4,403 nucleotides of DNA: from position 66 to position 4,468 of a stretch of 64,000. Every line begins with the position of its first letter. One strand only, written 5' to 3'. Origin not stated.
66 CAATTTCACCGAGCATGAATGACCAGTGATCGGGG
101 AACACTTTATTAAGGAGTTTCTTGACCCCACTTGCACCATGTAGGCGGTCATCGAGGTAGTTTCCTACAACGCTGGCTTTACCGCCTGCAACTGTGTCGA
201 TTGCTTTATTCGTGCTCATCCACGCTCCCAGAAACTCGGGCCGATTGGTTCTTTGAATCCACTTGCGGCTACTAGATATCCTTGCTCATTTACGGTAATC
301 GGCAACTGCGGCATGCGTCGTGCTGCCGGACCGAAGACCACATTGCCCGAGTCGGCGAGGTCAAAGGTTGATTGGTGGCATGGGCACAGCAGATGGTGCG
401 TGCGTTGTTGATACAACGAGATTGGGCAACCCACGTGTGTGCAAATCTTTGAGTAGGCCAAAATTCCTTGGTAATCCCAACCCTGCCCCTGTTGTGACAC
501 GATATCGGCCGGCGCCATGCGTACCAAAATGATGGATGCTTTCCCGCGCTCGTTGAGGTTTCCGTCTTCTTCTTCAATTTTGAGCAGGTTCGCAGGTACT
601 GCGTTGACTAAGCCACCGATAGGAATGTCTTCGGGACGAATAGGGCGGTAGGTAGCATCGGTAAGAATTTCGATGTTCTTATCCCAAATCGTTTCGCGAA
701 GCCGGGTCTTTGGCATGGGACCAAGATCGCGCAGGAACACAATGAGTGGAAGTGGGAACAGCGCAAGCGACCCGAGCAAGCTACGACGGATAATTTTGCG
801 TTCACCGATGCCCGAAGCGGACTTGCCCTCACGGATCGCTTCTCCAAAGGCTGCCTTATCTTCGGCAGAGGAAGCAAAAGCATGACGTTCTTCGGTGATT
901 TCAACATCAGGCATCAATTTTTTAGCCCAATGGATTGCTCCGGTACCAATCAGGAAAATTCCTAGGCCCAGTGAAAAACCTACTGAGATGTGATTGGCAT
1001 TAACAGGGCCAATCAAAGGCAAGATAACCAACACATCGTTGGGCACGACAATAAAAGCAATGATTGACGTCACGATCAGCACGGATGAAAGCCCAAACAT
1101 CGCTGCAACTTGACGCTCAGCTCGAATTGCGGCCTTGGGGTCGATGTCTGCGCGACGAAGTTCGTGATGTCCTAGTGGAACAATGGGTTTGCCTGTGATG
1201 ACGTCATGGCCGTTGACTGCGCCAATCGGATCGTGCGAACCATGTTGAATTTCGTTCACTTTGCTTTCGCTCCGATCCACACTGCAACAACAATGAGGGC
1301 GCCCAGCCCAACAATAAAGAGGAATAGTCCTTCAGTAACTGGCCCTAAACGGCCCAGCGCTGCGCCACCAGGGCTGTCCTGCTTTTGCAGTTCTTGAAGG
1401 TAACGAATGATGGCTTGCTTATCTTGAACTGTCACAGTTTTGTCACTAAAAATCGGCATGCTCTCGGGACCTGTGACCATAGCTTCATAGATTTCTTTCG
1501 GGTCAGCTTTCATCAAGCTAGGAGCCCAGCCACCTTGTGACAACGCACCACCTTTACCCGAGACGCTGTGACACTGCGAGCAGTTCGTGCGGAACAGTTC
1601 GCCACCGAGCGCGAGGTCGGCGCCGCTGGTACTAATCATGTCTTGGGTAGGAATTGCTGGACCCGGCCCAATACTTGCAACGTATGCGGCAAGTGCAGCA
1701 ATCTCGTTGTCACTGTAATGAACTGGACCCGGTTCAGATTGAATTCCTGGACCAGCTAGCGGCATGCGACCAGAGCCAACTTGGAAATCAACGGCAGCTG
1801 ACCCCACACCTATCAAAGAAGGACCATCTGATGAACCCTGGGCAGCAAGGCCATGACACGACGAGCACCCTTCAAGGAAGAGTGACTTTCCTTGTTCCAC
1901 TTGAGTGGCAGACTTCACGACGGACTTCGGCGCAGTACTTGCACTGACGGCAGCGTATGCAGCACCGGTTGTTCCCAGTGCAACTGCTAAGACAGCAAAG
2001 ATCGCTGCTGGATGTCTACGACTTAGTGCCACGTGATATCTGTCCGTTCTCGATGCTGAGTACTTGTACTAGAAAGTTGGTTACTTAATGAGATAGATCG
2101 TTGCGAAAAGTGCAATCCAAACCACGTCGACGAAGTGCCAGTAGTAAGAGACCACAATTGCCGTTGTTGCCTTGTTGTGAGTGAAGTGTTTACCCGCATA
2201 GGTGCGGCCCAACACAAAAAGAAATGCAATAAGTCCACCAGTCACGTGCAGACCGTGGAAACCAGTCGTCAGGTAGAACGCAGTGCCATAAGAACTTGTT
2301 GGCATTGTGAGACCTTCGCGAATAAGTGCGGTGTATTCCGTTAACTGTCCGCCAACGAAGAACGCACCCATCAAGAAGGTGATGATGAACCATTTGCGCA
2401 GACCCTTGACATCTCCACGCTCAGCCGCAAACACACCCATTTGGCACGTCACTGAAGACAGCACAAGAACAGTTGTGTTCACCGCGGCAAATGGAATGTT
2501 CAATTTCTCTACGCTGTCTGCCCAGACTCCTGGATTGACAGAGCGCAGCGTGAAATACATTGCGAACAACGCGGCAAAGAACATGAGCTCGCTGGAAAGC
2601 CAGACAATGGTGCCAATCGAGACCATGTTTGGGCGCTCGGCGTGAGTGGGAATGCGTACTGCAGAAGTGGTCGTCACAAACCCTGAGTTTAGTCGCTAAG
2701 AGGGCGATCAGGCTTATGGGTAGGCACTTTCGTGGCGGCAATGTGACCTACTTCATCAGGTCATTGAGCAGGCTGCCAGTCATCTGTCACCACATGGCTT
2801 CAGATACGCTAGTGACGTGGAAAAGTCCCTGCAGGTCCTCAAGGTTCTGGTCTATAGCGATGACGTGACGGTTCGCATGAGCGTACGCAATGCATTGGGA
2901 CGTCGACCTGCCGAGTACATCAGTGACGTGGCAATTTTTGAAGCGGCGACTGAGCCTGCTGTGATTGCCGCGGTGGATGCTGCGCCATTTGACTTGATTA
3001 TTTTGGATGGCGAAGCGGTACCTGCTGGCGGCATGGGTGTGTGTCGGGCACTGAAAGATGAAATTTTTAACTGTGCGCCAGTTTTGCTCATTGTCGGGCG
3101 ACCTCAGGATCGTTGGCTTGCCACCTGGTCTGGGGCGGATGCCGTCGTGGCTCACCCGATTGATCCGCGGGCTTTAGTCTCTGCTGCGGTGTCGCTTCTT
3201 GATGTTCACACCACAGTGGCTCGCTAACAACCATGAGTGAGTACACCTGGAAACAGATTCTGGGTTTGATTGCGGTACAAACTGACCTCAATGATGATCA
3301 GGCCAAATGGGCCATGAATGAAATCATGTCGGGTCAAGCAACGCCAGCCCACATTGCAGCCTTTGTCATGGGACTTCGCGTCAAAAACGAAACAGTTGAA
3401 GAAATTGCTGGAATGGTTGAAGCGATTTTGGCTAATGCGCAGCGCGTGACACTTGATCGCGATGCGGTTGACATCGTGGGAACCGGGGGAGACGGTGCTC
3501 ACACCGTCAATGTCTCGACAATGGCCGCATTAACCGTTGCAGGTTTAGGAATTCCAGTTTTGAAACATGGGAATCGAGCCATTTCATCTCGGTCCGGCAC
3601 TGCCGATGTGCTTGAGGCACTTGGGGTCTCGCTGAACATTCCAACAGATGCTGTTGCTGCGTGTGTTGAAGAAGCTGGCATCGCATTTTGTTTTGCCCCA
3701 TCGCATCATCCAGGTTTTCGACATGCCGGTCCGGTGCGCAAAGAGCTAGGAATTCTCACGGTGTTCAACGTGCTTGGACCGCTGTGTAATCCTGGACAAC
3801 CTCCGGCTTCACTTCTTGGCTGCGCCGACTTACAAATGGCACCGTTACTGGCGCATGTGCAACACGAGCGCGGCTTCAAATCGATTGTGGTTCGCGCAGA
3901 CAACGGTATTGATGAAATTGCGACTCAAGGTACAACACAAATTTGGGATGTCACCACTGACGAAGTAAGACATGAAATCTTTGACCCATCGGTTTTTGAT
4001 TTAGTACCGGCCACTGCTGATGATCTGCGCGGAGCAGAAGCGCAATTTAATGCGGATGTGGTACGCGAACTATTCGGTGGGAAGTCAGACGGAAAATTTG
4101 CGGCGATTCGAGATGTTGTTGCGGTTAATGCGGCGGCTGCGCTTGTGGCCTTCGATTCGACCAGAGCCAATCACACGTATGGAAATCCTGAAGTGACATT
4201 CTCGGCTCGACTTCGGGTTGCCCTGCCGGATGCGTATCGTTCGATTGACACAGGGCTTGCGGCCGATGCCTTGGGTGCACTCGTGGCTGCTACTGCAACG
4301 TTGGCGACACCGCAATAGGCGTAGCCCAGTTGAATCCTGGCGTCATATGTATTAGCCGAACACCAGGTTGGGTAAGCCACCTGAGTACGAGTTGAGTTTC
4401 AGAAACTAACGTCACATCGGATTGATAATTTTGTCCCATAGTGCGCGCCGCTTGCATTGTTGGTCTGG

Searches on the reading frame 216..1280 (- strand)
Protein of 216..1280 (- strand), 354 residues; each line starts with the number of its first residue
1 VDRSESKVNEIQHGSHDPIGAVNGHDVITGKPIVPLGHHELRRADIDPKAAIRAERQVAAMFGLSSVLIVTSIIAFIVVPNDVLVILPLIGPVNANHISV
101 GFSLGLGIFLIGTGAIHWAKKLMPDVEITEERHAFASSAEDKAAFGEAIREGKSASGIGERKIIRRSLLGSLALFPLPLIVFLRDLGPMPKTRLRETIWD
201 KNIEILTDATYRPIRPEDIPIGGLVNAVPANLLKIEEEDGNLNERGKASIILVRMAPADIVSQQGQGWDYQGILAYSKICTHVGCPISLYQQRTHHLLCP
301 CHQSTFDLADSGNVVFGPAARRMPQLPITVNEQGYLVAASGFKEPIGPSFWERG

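Call 43: search_protein_families(library=pfam, proteins=[window:216-1280:-], max_evalue=0.0001)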
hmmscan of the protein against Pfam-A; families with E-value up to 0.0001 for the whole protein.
window:216-1280:- (354 aa): 2 families
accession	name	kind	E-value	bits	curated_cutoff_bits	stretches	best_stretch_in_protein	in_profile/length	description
PF19297.4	QcrA_N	-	4.9e-16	59.2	27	1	47-182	45-181/222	QcrA subunit N-terminal region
PF00355.32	Rieske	-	5.6e-09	36.2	20.3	1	271-326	34-87/88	Rieske [2Fe-2S] domain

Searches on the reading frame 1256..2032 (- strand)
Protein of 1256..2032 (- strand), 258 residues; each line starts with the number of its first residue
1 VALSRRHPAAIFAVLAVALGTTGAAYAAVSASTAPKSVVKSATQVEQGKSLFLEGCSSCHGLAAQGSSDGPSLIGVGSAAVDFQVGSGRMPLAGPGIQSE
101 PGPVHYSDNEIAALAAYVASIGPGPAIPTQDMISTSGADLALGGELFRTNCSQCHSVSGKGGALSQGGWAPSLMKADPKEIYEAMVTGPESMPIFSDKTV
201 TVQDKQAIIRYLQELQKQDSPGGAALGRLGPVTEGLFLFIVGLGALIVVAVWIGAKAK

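Call 14: search_protein_families(library=pfam, proteins=[window:1256-2032:-], max_evalue=0.001)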
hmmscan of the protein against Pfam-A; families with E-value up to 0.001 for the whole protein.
window:1256-2032:- (258 aa): 3 families
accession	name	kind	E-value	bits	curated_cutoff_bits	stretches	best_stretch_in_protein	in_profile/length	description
PF13442.11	Cytochrome_CBB3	-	2.4e-19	69.8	27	2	139-212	2-68/68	Cytochrome C oxidase, cbb3-type, subunit III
PF00034.26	Cytochrom_C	-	1e-15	59.2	21.3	2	45-120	1-88/90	Cytochrome c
PF14495.11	Cytochrom_C550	-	1.1e-06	28.8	27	0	28-60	9-41/136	Cytochrome c-550 domain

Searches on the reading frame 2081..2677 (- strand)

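Call 43: search_protein_families(library=pfam, proteins=[window:2081-2677:-], max_evalue=0.0001)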
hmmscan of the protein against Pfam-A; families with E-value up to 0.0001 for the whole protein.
window:2081-2677:- (198 aa): 1 family
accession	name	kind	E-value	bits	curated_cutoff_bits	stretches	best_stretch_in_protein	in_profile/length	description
PF00510.24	COX3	-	5.5e-26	92.4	23.8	1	19-196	76-255/258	Cytochrome c oxidase subunit III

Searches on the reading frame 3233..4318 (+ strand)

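Call 43: search_protein_families(library=pfam, proteins=[window:3233-4318:+], max_evalue=0.0001)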
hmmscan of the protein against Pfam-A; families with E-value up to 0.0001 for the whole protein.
window:3233-4318:+ (361 aa): 2 families
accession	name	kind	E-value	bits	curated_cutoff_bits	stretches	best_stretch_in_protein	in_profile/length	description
PF00591.27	Glycos_transf_3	-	2.1e-72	244.2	27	1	76-310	2-233/253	Glycosyl transferase family, a/b domain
PF02885.22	Glycos_trans_3N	-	2.9e-20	72.2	26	1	9-69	3-63/63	Glycosyl transferase family, helical bundle domain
